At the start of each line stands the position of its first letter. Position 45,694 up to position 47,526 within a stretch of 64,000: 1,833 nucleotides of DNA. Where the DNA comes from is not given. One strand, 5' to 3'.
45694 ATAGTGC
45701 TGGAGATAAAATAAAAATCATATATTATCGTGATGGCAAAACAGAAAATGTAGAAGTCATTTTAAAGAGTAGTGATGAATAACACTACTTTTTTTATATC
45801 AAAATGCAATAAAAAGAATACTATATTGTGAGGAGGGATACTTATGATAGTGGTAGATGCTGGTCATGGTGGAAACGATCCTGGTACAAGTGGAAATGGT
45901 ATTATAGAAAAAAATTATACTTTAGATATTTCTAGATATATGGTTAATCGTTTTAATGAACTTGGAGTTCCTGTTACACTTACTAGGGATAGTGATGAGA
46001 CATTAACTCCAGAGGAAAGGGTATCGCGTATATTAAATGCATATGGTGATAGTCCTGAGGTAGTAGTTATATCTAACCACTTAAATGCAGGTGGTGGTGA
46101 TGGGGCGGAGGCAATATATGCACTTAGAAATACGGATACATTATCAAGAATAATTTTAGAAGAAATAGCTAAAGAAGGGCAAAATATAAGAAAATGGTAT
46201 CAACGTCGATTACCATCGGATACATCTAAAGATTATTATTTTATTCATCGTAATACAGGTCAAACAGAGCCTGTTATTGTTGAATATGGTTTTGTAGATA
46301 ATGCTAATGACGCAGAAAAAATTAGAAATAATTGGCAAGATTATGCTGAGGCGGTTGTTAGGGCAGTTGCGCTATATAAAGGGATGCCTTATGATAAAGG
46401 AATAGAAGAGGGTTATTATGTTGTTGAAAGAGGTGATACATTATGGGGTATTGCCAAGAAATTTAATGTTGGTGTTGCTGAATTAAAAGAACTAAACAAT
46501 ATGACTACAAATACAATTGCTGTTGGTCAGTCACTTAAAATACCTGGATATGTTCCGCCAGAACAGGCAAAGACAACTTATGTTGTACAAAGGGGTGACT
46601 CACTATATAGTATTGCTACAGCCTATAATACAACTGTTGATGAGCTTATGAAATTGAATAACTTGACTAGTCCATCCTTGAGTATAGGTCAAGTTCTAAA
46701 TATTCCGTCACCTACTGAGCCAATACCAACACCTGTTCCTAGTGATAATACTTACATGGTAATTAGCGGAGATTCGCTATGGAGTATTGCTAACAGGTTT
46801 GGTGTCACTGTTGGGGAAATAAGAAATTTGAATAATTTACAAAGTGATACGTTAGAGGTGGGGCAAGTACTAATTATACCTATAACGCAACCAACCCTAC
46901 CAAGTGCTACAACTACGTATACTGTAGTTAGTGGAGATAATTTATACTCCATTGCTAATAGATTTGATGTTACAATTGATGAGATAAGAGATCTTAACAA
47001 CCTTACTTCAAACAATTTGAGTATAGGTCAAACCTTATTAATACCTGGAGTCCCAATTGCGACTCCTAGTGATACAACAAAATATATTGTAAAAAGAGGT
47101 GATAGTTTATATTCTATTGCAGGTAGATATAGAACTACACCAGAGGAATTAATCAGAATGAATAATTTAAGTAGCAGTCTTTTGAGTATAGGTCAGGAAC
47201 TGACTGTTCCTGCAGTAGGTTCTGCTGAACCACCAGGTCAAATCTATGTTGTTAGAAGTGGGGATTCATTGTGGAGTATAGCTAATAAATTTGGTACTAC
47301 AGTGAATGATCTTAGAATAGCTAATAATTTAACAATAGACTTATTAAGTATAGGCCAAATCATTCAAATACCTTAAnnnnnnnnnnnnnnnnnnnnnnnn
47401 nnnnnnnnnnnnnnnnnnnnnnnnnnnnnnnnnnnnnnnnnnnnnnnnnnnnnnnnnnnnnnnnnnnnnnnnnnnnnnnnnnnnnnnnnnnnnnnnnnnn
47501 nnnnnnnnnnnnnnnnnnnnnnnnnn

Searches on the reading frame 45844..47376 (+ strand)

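Call 37: search_protein_families(library=pfam, proteins=[window:45844-47376:+], max_evalue=0.0001)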
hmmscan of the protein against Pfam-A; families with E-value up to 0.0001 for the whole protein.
window:45844-47376:+ (510 aa): 10 families
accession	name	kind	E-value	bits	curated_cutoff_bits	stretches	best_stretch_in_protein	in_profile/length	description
PF01476.26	LysM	-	5e-104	340.5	20.9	6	304-346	1-43/43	LysM domain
PF23473.1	LysM3_LYK4_5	-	5.2e-38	129.3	29.3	2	358-401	4-47/48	LYK4/5 LysM3 domain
PF01520.23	Amidase_3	-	3.2e-28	99.4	27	1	2-175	1-172/174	N-acetylmuramoyl-L-alanine amidase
PF23472.1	LysM2_CERK1_LYK3_4_5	-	2.4e-23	82.2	27.4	0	241-288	3-54/56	LYK3/4/5 LysM2 domain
PF23446.1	LysM1_NFP_LYK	-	8.3e-23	81.5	36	0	311-348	17-56/60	NFP/LYK LysM1 domain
PF23462.1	LysM3_NFP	-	8.7e-18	65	28.1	0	358-401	4-47/48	NFP LysM3 domain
PF23577.1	LysM_RLK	-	1.7e-13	50.8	27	0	245-270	2-26/44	LysM domain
PF22310.2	NMB0315_dom_I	-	1.1e-07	32.6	27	0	306-331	8-33/83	NMB0315-like, domain I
PF23457.1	LysM2_NFP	-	4.4e-06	27.1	36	0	242-288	4-54/56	NFP LysM2 domain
PF00570.28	HRDC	-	2.3e-05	24.7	23.8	0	191-225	23-57/68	HRDC domain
